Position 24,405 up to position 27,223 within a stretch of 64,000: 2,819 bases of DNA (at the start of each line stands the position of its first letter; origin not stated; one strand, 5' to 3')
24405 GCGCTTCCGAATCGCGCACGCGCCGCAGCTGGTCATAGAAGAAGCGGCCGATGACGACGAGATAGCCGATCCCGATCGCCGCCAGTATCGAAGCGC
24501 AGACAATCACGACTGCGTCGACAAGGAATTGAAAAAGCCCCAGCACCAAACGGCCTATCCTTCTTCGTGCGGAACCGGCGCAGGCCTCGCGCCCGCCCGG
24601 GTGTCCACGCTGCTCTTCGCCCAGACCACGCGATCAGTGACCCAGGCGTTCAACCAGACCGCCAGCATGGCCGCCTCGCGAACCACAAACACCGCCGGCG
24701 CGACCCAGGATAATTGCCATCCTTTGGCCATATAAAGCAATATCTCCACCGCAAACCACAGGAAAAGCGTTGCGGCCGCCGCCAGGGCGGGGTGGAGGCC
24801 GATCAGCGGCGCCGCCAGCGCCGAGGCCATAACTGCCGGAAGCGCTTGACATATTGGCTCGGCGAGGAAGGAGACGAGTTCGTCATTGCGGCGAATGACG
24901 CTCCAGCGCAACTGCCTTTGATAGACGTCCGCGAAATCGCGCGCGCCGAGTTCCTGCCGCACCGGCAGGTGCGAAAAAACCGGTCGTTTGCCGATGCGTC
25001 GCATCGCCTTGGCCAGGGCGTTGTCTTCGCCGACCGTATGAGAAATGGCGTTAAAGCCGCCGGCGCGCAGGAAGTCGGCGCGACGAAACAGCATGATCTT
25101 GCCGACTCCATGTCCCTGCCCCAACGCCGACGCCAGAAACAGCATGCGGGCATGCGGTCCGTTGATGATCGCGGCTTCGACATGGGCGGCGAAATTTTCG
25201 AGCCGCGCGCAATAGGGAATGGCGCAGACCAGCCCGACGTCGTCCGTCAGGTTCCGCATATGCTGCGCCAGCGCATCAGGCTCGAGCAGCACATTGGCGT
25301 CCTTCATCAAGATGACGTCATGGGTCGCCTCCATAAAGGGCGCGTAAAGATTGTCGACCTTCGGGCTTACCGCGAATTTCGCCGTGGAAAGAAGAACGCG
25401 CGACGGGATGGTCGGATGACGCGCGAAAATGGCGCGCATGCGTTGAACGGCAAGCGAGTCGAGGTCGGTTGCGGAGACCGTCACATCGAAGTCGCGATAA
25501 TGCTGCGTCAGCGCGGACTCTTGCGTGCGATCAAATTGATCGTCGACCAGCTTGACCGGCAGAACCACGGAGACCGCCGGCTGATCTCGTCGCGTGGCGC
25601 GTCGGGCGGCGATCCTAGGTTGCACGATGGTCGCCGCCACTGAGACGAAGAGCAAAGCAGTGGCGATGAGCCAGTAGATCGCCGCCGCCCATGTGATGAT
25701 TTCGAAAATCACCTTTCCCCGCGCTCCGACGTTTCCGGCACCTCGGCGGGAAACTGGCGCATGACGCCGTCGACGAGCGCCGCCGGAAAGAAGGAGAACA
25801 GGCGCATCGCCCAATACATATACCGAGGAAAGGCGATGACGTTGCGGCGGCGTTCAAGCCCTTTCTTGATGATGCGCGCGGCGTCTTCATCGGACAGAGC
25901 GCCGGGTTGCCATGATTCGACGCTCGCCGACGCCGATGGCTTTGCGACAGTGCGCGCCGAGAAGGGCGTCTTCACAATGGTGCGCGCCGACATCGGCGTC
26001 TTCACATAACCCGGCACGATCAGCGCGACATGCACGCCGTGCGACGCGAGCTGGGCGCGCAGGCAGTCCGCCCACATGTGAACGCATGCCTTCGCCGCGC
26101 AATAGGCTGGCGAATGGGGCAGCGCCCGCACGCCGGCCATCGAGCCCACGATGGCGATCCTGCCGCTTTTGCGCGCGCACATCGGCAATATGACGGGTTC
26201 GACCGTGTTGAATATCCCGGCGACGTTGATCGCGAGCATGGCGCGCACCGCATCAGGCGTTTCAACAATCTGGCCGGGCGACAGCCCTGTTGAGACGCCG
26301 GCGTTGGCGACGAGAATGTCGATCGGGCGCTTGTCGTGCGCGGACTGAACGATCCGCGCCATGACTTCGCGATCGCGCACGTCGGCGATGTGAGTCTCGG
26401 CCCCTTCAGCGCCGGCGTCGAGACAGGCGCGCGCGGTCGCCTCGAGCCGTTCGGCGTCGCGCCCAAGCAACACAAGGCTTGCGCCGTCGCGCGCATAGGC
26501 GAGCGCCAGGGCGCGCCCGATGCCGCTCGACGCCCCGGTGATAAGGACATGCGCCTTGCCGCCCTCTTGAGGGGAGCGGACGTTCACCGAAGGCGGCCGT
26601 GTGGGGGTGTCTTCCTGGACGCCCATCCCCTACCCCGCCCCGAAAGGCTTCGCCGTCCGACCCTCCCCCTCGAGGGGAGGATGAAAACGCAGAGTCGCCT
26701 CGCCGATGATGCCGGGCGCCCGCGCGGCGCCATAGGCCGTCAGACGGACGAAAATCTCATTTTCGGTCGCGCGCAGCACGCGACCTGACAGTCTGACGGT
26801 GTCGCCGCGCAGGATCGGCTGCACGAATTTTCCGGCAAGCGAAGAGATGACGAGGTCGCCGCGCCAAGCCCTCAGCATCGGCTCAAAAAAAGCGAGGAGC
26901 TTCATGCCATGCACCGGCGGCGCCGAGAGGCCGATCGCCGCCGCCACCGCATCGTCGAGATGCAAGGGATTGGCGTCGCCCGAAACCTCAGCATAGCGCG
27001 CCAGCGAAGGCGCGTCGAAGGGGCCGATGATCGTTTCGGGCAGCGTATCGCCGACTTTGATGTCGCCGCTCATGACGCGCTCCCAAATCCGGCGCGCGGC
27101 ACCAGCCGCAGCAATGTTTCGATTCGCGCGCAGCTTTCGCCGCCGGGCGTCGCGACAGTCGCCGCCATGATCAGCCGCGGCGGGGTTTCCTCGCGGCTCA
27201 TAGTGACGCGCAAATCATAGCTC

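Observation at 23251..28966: Seven-gene fatty-acid-synthase plus double glycosyltransferase operon: candidate unknown glycolipid pathway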

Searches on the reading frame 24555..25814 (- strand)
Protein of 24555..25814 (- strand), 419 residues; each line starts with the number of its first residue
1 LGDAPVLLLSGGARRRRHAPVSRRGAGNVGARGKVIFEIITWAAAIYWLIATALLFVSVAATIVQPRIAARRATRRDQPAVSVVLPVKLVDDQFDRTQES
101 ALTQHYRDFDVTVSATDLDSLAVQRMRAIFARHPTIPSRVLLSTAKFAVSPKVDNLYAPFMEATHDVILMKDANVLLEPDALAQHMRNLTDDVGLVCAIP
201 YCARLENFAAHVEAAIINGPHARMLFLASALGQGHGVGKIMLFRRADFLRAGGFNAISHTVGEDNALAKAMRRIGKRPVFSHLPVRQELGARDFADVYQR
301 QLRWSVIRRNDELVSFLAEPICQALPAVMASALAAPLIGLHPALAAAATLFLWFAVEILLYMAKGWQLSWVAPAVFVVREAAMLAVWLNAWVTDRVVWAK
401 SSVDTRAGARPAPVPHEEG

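Call 4: search_protein_families(library=pfam, proteins=[window:24555-25814:-], max_evalue=0.01)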
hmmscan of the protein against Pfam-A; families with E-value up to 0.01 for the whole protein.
window:24555-25814:- (419 aa): 3 families
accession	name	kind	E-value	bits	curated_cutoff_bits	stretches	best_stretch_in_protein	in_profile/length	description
PF13506.12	Glyco_transf_21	-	2.1e-45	154.7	21.7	1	134-305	1-173/174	Glycosyl transferase family 21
PF13641.12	Glyco_tranf_2_3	-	2.5e-16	60.8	27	1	79-305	1-228/230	Glycosyltransferase like family 2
PF13632.12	Glyco_trans_2_3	-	1.6e-12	48.1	27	1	168-353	2-189/198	Glycosyl transferase family group 2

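Call 5: search_protein_families(library=ncbifam, proteins=[window:24555-25814:-], max_evalue=0.01)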
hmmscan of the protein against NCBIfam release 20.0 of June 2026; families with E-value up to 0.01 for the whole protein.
window:24555-25814:- (419 aa): 3 families
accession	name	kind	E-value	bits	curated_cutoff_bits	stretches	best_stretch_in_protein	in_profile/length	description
TIGR03472.1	HpnI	equivalog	2.3e-45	155.1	310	1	41-410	5-369/373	bacteriohopanetetrol glucosamine biosynthesis glycosyltransferase HpnI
NF038299.1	EPS_HpsN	equivalog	6.1e-05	22.1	425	1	79-196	1-115/317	hormogonium polysaccharide biosynthesis glycosyltransferase HpsN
TIGR03937.1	PgaC_IcaA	equivalog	0.00025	20.1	422.3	1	44-194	12-155/407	poly-beta-1,6-N-acetyl-D-glucosamine synthase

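Call 52: search_solved_structures(query=window:24555-25814:-, max_evalue=0.01)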
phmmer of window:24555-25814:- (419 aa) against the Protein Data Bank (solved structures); distinct sequences matched with E-value up to 0.01: 2.
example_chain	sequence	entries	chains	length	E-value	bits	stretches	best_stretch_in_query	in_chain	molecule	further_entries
26qf_A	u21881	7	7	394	1e-30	110.3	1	54-408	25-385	Ceramide glucosyltransferase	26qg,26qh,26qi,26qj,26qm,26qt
26qs_A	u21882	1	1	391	1.1e-30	110.3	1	54-408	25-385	Ceramide glucosyltransferase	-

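Call 84: search_solved_structures(query=window:24555-25712:-, max_evalue=0.001, show_alignments=1)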
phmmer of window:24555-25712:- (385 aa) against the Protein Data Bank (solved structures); distinct sequences matched with E-value up to 0.001: 2.
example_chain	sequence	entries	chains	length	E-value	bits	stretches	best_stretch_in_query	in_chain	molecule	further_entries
26qf_A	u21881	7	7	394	1.1e-30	110.3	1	21-374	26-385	Ceramide glucosyltransferase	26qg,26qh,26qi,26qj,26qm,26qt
26qs_A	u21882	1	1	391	1.2e-30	110.2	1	21-374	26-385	Ceramide glucosyltransferase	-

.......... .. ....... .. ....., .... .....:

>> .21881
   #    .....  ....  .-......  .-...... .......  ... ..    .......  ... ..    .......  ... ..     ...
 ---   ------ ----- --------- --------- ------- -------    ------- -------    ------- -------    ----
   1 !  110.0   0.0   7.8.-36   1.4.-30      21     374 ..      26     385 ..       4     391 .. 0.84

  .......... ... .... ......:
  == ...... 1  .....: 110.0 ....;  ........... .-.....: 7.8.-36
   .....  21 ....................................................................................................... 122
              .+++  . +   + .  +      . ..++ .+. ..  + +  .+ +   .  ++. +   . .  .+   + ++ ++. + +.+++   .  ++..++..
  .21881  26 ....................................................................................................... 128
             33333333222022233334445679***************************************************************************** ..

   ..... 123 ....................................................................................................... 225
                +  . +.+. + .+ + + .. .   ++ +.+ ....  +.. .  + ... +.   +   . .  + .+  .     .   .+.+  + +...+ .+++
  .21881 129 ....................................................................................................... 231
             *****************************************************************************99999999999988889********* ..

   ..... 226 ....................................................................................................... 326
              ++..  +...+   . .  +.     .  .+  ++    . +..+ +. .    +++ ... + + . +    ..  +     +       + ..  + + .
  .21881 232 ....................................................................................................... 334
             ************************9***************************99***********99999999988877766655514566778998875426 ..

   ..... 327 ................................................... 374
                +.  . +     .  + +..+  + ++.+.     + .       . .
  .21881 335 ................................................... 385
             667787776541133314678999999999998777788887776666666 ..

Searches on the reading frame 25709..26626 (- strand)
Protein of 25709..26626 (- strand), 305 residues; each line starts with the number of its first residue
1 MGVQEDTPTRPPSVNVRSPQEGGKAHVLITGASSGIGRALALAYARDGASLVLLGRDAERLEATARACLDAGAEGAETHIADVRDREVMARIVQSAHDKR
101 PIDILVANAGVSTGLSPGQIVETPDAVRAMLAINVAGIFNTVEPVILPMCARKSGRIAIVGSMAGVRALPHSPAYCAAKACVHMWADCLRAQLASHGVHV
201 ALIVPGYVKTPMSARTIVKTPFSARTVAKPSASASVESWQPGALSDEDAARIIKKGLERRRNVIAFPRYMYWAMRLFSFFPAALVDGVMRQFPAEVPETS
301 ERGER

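Call 4: search_protein_families(library=pfam, proteins=[window:25709-26626:-], max_evalue=0.01)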
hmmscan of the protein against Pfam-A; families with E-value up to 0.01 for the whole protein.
window:25709-26626:- (305 aa): 4 families
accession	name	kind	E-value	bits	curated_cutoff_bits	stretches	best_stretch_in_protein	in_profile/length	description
PF00106.31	adh_short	-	6.1e-46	156.8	26.6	1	26-215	2-189/195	short chain dehydrogenase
PF13561.12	adh_short_C2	-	2.7e-28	99.6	27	1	31-215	1-183/236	Enoyl-(Acyl carrier protein) reductase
PF08659.16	KR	-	2.7e-09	37.7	22.6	1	26-192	2-166/180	KR domain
PF01370.27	Epimerase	-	0.0021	17.9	20.9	1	27-96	1-63/240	NAD dependent epimerase/dehydratase family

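Call 5: search_protein_families(library=ncbifam, proteins=[window:25709-26626:-], max_evalue=0.01)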
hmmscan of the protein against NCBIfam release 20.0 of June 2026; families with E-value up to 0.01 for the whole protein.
window:25709-26626:- (305 aa): 217 families (the best 25 are shown)
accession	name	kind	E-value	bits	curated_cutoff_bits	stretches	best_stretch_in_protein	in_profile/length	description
NF005437.0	PRK07024.1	equivalog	2.8e-50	171.1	266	1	25-224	5-202/259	SDR family oxidoreductase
NF004526.0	PRK05872.1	subfamily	1.1e-41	142.9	276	1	27-276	13-252/297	short-chain dehydrogenase/reductase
NF004825.0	PRK06181.1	equivalog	6.2e-41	140.4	215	1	26-291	8-261/268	SDR family oxidoreductase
NF005881.0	PRK07832.1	equivalog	6.6e-41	140.4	296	1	25-278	10-262/287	SDR family oxidoreductase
NF004514.1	PRK05855.1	equivalog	1.3e-40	139.5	455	1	23-280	312-566/578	SDR family oxidoreductase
NF005878.0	PRK07825.1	subfamily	3e-38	131.7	287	1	25-292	10-252/278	short chain dehydrogenase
NF005672.0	PRK07454.1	equivalog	1.5e-36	125.8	234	1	25-231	7-211/241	SDR family oxidoreductase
NF009466.0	PRK12826.1-2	subfamily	1.5e-35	122.8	222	1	26-217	5-196/248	3-oxoacyl-ACP reductase FabG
NF005559.1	PRK07231.1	subfamily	3.5e-35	121.7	215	1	26-218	6-196/249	glucose 1-dehydrogenase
NF040690.1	mycolate_SDR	equivalog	7.8e-35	120.5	380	1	20-212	4-193/265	mycolate reductase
NF006080.0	PRK08226.1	equivalog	1.9e-33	116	356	1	27-215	9-195/263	SDR family oxidoreductase UcpA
TIGR03971.1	SDR_subfam_1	subfamily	7.6e-33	114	300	1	27-237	6-227/271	mycofactocin-coupled SDR family oxidoreductase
NF005067.0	PRK06484.1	equivalog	1e-32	113.4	713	1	18-214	267-457/524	short chain dehydrogenase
TIGR01963.1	PHB_DH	subfamily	2.5e-32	112.1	307.05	1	26-217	3-192/255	3-hydroxybutyrate dehydrogenase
NF004824.0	PRK06180.1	subfamily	2.8e-32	112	298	1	25-222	5-197/279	oxidoreductase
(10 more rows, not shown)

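Call 51: search_solved_structures(query=window:25709-26626:-, max_evalue=1e-20)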
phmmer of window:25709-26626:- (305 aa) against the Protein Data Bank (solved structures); distinct sequences matched with E-value up to 1e-20: 10.
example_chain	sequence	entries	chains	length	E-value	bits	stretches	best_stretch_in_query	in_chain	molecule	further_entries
3rku_A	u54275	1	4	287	6.3e-25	91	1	22-216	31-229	Oxidoreductase YMR226C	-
3p19_A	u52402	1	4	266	5.3e-24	87.9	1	24-217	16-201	Putative blue fluorescent protein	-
3v8b_A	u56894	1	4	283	5.4e-24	87.9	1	27-269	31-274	Putative dehydrogenase, possibly 3-oxoacyl-[acyl-carrier protein] reductase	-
2wdz_A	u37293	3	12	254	6.4e-24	87.7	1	27-215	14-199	SHORT-CHAIN DEHYDROGENASE/REDUCTASE | GALACTITOL DEHYDROGENASE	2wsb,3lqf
3tfo_A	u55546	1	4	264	1.8e-22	82.9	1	27-252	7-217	putative 3-oxoacyl-(acyl-carrier-protein) reductase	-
1zem_A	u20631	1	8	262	2.1e-22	82.7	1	24-209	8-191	xylitol dehydrogenase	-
3emk_A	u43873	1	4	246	6.7e-22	81.1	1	27-216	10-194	GLUCOSE/RIBITOL DEHYDROGENASE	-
3enn_A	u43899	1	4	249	6.7e-22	81.1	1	27-216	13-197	GLUCOSE/RIBITOL DEHYDROGENASE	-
1spx_A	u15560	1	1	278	1e-21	80.5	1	27-215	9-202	short-chain reductase family member (5L265)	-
5tt0_A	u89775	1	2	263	6.7e-21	77.8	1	27-220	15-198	Oxidoreductase, short chain dehydrogenase/reductase family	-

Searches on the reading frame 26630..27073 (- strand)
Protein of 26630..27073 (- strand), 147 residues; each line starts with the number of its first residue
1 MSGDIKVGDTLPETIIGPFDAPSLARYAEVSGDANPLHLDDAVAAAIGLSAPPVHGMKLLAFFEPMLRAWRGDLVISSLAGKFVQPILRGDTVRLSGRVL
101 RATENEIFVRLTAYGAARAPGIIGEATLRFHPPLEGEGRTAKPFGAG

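Call 4: search_protein_families(library=pfam, proteins=[window:26630-27073:-], max_evalue=0.01)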
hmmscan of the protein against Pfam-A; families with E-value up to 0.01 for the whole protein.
window:26630-27073:- (147 aa): 2 families
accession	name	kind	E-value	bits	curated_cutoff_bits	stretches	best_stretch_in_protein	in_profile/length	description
PF01575.25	MaoC_dehydratas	-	2.8e-13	50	27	1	23-99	22-101/123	MaoC like domain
PF03061.28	4HBT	-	0.0094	16.7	20.6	0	71-113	28-70/79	Thioesterase superfamily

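Call 5: search_protein_families(library=ncbifam, proteins=[window:26630-27073:-], max_evalue=0.01)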
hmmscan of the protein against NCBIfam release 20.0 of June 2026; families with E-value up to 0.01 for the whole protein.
window:26630-27073:- (147 aa): 3 families
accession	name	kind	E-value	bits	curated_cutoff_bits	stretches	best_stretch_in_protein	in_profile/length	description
NF010246.0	PRK13693.1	equivalog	3.9e-12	46.3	203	1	4-74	8-77/142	(3R)-hydroxyacyl-ACP dehydratase subunit HadB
NF040620.1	fused_HadA_HadB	exception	8.1e-11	41.9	350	1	4-87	198-281/329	fused (3R)-hydroxyacyl-ACP dehydratase subunits HadA/HadB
NF006045.0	PRK08190.1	subfamily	0.0045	15.8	282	1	21-114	28-123/467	bifunctional enoyl-CoA hydratase/phosphate acetyltransferase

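Call 55: search_solved_structures(query=window:26630-27073:-, max_evalue=0.001)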
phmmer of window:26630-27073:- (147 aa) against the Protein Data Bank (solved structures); distinct sequences matched with E-value up to 0.001: 24.
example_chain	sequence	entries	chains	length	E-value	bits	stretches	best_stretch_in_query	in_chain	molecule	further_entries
4rv2_B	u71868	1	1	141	7.9e-13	51.9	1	4-126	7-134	MaoC family protein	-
5zy8_B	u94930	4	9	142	4.5e-11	46.2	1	4-74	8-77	3-hydroxyacyl-ACP dehydratase | (3R)-hydroxyacyl-ACP dehydratase subunit HadB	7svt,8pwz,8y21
4rlj_B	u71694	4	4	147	5e-11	46.1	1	4-74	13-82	(3R)-hydroxyacyl-ACP dehydratase subunit HadB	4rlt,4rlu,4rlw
5i7n_A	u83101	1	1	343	1.3e-09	41.4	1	3-74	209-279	MaoC-like dehydratase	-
1iq6_A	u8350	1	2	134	3.1e-09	40.2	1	18-129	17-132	(R)-SPECIFIC ENOYL-COA HYDRATASE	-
4v12_A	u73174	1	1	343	9.7e-09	38.6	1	4-130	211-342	MAOC LIKE DOMAIN PROTEIN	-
2b3m_A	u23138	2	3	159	4.1e-07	33.3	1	24-116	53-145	hypothetical protein AF1124 | putative dehydratase AF1124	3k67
7mku_A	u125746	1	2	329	7.6e-06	29.2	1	5-93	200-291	Enoyl-CoA hydratase 2, peroxisomal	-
5cpg_A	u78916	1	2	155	2.3e-05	27.7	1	23-128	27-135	(R)-specific enoyl-CoA hydratase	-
1s9c_A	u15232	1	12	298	6.7e-05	26.2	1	12-94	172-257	Peroxisomal multifunctional enzyme type 2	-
4v8v_A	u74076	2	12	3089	7.3e-05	26.1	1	24-75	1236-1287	TYPE-I FATTY ACID SYNTHASE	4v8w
4v8l_D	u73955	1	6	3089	7.6e-05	26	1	24-75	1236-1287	FATTY ACID SYNTHASE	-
2cdh_S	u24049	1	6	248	8.4e-05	25.9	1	12-94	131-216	DEHYDRATASE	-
9pqx_A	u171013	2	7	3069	0.00013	25.3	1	18-72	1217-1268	3-oxoacyl-ACP synthase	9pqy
9pqy_B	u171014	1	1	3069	0.00013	25.3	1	18-72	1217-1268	Fatty acid synthase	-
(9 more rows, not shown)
